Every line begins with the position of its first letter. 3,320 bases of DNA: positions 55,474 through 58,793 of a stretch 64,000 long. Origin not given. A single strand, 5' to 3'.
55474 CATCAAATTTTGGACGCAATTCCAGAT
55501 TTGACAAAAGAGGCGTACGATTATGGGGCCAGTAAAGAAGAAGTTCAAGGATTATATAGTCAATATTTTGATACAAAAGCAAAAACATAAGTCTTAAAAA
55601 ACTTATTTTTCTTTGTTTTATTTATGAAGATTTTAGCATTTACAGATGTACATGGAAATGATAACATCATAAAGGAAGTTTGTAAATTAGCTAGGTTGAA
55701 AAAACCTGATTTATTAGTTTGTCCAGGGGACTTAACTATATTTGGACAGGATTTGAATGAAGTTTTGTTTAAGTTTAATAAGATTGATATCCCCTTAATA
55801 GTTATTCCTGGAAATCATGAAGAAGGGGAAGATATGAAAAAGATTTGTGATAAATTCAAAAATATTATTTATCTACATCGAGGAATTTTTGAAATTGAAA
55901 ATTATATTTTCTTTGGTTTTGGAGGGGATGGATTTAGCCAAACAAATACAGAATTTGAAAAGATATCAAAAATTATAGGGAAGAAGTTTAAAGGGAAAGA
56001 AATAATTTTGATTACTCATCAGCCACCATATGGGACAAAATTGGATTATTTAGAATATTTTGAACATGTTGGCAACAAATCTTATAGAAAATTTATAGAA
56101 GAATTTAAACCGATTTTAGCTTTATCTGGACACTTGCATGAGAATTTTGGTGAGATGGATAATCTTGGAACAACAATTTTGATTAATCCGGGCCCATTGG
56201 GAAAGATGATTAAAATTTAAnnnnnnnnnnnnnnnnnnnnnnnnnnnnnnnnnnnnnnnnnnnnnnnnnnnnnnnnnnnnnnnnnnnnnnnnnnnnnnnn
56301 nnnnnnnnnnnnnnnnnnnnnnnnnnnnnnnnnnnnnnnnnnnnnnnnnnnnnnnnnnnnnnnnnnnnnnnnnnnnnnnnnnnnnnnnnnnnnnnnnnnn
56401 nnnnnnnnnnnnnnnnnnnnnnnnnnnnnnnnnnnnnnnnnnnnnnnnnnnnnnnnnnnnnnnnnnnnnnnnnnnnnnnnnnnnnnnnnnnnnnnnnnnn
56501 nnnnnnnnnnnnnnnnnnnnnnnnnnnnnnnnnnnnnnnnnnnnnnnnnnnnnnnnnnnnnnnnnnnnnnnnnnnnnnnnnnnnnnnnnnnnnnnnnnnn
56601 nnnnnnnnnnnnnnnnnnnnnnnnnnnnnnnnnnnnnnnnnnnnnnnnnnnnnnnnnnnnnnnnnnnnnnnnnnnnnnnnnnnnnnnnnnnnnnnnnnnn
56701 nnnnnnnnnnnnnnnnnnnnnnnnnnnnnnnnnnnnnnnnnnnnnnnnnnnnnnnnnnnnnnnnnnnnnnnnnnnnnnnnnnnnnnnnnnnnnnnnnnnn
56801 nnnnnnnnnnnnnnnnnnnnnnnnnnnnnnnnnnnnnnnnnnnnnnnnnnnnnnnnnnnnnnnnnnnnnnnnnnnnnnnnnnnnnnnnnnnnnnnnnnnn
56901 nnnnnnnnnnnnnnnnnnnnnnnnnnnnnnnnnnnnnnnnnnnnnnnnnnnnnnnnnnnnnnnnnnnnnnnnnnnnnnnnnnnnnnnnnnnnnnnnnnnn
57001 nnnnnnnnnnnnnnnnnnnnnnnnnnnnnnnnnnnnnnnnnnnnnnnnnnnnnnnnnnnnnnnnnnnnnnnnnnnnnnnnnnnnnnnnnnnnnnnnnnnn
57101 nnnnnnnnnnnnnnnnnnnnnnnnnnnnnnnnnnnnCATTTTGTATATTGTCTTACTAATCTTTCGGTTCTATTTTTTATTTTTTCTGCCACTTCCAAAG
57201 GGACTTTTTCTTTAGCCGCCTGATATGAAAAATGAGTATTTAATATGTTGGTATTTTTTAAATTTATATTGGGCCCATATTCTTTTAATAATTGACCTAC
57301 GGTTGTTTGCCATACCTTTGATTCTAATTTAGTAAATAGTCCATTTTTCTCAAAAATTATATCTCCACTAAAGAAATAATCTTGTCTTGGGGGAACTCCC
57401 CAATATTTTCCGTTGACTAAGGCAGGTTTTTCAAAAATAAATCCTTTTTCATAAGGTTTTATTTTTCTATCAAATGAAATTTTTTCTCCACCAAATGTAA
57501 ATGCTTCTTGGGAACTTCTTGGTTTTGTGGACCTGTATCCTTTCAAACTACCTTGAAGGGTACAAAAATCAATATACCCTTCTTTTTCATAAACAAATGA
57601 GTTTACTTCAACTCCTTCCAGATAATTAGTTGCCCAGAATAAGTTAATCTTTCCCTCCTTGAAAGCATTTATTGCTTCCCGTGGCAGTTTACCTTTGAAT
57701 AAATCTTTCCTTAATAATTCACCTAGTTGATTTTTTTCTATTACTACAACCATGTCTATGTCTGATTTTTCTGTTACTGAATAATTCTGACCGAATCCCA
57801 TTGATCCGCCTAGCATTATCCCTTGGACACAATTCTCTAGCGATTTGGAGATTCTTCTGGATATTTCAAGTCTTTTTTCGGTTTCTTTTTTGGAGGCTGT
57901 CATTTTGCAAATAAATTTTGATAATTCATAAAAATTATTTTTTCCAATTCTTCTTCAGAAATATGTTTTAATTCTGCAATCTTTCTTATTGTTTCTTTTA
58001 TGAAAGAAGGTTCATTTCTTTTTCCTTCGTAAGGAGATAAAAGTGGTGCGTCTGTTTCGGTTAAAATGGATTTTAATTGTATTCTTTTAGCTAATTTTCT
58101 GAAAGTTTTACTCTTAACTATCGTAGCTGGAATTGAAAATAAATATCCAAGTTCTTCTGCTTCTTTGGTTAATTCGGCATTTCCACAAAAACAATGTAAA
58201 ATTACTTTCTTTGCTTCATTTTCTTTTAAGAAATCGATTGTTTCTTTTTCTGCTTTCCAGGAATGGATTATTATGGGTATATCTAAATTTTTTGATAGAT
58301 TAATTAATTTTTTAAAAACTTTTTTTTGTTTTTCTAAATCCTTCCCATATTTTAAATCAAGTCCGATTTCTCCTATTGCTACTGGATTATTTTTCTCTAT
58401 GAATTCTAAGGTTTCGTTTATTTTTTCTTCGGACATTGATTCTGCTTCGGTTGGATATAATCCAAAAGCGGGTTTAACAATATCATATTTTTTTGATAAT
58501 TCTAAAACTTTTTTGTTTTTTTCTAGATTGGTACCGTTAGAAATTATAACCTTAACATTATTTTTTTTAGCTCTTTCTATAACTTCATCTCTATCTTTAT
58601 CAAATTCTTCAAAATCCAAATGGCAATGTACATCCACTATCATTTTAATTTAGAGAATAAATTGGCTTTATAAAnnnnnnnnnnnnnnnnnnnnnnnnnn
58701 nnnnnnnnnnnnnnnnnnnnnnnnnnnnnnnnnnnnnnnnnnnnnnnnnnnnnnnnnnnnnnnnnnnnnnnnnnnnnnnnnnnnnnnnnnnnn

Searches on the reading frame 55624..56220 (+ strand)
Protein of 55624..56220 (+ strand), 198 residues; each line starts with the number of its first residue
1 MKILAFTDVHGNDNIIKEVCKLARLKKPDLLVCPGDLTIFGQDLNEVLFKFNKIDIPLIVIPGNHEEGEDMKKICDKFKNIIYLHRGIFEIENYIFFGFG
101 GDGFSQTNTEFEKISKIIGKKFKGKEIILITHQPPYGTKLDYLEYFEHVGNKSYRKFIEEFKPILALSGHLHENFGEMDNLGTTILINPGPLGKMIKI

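Call 96: search_protein_families(library=pfam, proteins=[window:55624-56220:+], max_evalue=0.00001)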
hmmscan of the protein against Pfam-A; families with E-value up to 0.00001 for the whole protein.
window:55624-56220:+ (198 aa): 3 families
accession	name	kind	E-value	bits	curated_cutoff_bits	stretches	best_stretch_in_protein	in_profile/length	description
PF00149.33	Metallophos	-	1.6e-19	71.6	21.5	1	1-173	1-190/191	Calcineurin-like phosphoesterase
PF14582.11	Metallophos_3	-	4e-13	49.7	28.2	1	44-192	78-239/259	Metallophosphoesterase, calcineurin superfamily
PF12850.12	Metallophos_2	-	1.3e-11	45.2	27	1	1-194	1-137/154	Calcineurin-like phosphoesterase superfamily domain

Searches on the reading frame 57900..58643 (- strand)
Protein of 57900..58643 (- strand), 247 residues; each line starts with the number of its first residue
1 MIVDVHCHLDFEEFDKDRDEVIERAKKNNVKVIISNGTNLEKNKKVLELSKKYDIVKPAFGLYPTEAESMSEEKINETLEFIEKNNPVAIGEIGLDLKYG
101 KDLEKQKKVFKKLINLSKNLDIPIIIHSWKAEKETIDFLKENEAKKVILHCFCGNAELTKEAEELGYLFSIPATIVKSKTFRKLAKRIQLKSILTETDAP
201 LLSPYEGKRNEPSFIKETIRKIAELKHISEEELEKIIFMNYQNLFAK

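Call 96: search_protein_families(library=pfam, proteins=[window:57900-58643:-], max_evalue=0.00001)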
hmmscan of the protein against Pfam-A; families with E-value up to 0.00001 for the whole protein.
window:57900-58643:- (247 aa): 1 family
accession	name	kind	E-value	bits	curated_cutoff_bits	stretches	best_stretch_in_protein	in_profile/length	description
PF01026.27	TatD_DNase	-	1.8e-74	250.8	27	1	3-245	1-252/253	TatD related DNase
